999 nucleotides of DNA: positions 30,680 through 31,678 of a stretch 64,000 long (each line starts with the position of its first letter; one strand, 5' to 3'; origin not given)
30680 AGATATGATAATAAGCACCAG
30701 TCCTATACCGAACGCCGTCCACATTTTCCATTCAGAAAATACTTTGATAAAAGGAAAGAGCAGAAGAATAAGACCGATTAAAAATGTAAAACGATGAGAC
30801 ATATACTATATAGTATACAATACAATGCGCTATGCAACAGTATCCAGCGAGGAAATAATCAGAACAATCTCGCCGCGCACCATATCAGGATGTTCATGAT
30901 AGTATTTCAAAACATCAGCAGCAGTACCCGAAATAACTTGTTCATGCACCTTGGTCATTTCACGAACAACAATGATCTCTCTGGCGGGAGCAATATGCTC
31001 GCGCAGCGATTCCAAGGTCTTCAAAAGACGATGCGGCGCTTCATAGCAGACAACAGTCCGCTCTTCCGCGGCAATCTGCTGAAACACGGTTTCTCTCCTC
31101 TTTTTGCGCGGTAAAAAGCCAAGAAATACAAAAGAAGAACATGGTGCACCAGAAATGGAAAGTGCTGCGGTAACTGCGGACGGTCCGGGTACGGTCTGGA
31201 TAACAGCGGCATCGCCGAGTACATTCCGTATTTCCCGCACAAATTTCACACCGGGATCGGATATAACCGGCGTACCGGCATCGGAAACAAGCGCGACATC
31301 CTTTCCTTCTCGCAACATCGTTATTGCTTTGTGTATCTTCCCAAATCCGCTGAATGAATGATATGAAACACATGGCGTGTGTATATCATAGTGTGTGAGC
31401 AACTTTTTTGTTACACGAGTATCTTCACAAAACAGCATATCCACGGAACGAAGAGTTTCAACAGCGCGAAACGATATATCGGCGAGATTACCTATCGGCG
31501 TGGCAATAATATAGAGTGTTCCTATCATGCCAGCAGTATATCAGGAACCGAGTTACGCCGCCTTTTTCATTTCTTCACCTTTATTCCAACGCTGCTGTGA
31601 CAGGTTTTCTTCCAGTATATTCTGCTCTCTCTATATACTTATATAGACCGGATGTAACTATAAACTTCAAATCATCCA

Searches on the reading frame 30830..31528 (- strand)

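Call 55: search_protein_families(library=pfam, proteins=[window:30830-31528:-], max_evalue=0.001)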
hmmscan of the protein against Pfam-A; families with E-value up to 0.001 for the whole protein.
window:30830-31528:- (232 aa): 1 family
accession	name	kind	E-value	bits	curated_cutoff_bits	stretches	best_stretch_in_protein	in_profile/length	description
PF00590.25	TP_methylase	-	4.1e-33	115.6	27.8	1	4-206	1-211/212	Tetrapyrrole (Corrin/Porphyrin) Methylases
